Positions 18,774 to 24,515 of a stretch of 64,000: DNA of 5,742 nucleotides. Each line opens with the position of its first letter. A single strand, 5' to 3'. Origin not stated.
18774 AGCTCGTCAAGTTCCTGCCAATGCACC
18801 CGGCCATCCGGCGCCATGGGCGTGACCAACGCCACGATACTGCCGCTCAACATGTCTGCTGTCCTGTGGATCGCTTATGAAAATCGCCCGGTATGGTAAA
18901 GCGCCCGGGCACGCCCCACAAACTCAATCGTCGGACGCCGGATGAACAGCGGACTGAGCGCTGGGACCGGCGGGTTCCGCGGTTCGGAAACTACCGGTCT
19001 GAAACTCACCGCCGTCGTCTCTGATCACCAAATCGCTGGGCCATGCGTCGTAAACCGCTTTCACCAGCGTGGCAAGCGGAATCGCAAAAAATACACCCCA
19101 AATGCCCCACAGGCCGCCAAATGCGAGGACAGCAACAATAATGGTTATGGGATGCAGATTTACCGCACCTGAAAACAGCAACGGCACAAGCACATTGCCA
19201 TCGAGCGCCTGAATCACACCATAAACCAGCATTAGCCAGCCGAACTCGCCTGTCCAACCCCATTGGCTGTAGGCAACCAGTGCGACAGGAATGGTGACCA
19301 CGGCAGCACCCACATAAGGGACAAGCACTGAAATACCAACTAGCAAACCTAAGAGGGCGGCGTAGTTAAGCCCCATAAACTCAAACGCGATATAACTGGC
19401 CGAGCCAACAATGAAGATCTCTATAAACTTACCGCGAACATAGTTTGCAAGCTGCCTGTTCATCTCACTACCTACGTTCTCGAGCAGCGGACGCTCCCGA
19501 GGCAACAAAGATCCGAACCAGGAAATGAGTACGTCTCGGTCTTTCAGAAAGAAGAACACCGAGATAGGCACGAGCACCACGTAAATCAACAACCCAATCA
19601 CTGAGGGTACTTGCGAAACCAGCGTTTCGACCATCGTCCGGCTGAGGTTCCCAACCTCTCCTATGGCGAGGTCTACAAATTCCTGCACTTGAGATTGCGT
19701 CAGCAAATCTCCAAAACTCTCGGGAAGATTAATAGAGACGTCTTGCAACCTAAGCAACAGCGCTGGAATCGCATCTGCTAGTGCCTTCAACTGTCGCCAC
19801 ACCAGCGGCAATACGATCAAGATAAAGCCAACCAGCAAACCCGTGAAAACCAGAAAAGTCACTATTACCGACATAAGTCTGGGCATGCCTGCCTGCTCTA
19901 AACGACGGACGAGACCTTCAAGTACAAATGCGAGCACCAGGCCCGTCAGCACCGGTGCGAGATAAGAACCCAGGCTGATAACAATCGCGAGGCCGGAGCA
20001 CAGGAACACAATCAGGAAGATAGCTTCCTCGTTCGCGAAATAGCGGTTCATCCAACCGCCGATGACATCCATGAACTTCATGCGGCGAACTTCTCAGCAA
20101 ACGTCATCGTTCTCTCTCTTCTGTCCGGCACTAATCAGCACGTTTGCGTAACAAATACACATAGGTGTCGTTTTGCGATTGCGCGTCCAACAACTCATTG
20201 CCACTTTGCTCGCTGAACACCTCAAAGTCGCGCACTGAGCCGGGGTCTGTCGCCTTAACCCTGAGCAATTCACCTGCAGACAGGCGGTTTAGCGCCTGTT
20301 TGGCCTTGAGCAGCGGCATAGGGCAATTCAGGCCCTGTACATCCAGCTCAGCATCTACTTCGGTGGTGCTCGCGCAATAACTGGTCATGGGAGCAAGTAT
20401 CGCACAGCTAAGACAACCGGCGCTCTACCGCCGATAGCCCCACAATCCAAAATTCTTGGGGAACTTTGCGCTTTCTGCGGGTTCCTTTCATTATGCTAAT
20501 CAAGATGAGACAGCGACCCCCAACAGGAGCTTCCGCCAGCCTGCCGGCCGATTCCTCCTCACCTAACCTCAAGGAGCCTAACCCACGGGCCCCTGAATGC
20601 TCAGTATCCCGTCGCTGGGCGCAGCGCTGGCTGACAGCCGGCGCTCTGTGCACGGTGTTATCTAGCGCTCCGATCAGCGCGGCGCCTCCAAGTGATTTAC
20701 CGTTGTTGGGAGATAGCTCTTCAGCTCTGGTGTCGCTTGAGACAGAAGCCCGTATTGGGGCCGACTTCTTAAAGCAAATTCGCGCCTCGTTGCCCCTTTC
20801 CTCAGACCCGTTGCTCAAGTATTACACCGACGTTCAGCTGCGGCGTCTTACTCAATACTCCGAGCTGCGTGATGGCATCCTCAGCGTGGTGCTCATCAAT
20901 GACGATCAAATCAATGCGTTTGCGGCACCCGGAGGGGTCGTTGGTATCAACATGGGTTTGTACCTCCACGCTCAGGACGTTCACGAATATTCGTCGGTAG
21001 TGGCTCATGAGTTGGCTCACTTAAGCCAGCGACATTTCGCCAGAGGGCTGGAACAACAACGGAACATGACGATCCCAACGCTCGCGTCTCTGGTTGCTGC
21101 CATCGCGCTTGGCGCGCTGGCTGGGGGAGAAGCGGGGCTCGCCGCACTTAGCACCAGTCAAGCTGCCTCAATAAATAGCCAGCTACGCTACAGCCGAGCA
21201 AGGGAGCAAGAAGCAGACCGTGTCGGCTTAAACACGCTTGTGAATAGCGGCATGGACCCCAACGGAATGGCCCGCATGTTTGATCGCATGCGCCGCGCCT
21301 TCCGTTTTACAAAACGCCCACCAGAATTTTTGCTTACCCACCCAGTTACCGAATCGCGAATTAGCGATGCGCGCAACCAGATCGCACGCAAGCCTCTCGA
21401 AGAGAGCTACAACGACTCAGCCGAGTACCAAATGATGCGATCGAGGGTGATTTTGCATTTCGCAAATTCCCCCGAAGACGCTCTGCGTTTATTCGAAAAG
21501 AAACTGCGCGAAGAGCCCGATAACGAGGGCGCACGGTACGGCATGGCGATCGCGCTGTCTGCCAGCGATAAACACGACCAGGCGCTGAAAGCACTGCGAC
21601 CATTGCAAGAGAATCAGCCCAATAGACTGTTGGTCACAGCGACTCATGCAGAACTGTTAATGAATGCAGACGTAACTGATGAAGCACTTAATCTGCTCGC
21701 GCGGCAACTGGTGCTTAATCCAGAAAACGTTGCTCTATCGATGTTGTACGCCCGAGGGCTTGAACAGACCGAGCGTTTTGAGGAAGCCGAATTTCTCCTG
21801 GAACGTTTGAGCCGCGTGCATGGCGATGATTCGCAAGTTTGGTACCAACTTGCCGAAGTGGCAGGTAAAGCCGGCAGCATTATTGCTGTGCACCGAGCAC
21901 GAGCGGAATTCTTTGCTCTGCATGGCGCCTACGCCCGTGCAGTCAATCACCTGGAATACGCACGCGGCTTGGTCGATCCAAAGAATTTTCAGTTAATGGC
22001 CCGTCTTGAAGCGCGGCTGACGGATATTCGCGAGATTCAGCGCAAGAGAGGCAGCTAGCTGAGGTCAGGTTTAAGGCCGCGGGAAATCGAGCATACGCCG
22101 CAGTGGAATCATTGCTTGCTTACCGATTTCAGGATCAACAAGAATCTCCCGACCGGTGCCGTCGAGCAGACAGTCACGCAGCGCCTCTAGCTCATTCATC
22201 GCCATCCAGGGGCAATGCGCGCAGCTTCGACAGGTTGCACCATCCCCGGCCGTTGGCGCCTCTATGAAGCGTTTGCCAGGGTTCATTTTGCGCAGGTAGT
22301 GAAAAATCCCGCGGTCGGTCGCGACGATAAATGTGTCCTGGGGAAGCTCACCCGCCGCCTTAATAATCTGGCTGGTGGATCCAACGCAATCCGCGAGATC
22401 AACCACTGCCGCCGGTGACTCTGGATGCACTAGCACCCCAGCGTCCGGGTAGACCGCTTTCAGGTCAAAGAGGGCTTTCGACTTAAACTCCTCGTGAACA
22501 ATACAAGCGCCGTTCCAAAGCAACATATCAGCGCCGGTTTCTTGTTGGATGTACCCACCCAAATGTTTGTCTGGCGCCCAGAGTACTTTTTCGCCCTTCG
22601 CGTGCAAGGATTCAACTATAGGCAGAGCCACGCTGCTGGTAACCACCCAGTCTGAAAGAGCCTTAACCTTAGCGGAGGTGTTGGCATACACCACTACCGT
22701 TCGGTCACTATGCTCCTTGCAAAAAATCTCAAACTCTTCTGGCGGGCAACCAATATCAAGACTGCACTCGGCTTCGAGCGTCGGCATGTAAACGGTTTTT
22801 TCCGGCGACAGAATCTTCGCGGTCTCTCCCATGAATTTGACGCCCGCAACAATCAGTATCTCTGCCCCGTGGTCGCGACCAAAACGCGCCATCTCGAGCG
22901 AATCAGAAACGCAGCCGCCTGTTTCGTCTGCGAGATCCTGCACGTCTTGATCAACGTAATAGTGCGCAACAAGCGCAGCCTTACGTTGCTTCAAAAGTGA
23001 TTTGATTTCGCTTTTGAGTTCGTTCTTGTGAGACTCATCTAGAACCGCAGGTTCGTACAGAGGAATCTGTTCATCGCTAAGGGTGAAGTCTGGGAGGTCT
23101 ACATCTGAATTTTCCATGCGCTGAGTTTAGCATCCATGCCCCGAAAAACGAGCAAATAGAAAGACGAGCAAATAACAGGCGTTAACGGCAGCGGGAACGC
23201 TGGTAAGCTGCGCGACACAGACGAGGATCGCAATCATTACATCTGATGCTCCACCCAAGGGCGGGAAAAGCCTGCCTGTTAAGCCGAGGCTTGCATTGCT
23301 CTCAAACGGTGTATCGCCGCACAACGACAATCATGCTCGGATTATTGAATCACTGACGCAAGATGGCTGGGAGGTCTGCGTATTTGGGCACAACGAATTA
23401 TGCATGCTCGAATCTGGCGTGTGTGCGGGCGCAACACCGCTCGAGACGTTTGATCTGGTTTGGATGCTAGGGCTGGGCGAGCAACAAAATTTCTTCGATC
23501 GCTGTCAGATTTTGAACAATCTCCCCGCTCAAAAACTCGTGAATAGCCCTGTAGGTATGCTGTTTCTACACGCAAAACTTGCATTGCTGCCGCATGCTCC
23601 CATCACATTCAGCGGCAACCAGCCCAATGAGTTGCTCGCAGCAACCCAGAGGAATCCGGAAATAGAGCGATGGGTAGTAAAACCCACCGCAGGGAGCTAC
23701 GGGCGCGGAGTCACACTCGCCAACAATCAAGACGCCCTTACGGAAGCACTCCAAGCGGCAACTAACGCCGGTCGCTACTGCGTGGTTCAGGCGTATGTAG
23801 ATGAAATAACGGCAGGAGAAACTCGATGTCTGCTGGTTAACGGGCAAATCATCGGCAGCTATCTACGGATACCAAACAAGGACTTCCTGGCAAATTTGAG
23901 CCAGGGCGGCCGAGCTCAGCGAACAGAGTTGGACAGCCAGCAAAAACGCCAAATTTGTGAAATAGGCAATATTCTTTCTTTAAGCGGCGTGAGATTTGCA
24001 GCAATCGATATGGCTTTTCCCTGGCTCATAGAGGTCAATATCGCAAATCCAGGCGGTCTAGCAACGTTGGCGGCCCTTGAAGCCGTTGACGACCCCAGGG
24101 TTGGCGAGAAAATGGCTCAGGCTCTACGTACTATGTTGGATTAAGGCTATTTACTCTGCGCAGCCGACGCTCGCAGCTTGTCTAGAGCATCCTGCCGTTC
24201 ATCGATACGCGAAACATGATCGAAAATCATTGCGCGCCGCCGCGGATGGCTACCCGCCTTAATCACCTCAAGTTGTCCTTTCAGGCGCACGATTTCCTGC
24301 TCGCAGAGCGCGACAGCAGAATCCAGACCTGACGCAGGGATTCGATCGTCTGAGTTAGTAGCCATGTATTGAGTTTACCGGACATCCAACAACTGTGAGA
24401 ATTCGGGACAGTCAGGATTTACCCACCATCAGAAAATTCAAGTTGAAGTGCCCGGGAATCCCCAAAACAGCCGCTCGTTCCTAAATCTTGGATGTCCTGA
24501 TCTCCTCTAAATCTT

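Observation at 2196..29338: Dispersed intergenic repeat family with the near-invariant core GGACA(G/T)CC: about two dozen copies, confined to the left half of the window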

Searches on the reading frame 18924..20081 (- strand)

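Call 26: search_protein_families(library=pfam, max_evalue=0.000001, proteins=[window:18924-20081:-])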
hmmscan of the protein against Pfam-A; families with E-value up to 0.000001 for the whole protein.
window:18924-20081:- (385 aa): 1 family
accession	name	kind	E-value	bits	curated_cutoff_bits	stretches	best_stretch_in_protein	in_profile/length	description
PF01594.21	AI-2E_transport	-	1.4e-69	235.2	34.3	1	22-347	3-326/327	AI-2E family transporter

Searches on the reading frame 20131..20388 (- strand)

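Call 60: search_protein_families(library=pfam, max_evalue=1, proteins=[window:20131-20388:-])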
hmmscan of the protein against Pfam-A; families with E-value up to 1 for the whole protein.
window:20131-20388:- (85 aa): 1 family
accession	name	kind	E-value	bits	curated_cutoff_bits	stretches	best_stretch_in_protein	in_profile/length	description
PF01206.22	TusA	-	3.6e-21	75.2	28.6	1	14-82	2-70/70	Sulfurtransferase TusA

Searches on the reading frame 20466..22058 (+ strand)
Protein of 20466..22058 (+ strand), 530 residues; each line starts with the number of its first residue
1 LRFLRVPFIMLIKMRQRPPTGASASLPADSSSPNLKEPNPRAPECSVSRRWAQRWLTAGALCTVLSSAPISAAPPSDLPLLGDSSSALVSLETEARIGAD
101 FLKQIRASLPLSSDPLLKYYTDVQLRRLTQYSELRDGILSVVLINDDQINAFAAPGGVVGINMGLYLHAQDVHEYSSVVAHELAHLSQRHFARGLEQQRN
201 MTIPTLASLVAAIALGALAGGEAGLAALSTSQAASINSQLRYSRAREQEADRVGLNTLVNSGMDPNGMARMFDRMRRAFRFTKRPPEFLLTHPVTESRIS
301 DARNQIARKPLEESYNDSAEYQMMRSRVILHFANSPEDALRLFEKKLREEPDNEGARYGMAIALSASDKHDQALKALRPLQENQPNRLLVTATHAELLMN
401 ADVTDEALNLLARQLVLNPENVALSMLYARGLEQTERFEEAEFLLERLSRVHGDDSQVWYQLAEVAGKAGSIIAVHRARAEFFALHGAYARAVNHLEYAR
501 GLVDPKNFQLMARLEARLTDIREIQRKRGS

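Call 26: search_protein_families(library=pfam, max_evalue=0.000001, proteins=[window:20466-22058:+])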
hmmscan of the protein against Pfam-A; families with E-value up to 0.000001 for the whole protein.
window:20466-22058:+ (530 aa): 3 families
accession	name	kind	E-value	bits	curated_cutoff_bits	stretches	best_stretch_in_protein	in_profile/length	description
PF01435.24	Peptidase_M48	-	1.5e-27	97.1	20.3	1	139-304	25-184/186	Peptidase family M48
PF14559.12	TPR_19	-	1e-16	61.4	25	2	335-389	6-60/68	Tetratricopeptide repeat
PF13428.12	TPR_14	-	3.4e-10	40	23.5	0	423-464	2-43/44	Tetratricopeptide repeat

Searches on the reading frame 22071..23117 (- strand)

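Call 26: search_protein_families(library=pfam, max_evalue=0.000001, proteins=[window:22071-23117:-])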
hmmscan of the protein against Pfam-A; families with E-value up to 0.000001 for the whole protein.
window:22071-23117:- (348 aa): 1 family
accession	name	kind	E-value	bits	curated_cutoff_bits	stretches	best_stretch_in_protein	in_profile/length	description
PF02445.21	NadA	-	2e-102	342.7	27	1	37-344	2-295/295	Quinolinate synthetase A protein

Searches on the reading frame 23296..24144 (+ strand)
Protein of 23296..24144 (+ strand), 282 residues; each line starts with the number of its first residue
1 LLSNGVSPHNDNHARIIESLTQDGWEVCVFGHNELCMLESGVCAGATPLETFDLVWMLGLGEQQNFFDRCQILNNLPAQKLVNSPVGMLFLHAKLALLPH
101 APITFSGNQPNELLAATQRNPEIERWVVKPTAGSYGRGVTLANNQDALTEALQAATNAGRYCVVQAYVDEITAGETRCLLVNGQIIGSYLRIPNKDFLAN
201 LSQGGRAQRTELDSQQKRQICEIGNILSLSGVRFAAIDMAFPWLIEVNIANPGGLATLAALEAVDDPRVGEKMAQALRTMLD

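Call 26: search_protein_families(library=pfam, max_evalue=0.000001, proteins=[window:23296-24144:+])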
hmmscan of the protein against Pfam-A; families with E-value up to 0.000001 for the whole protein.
window:23296-24144:+ (282 aa): 2 families
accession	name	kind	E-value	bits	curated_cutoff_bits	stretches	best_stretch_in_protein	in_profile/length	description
PF02955.21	GSH-S_ATP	-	4.9e-24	85.2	23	1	122-260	30-172/175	Prokaryotic glutathione synthetase, ATP-grasp domain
PF08443.16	RimK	-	7.6e-16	58.7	21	1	127-233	44-150/188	RimK-like ATP-grasp domain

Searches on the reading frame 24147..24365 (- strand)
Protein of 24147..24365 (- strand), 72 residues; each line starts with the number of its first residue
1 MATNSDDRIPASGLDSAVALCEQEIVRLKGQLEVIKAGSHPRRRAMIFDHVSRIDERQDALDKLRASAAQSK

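Call 60: search_protein_families(library=pfam, max_evalue=1, proteins=[window:24147-24365:-])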
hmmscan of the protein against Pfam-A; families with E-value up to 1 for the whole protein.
window:24147-24365:- (72 aa): 1 family
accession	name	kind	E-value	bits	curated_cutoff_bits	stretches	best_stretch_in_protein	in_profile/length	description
PF12530.14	DUF3730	-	0.0065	16.5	30.3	1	4-47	132-175/227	Focadhesin/RST1, DUF3730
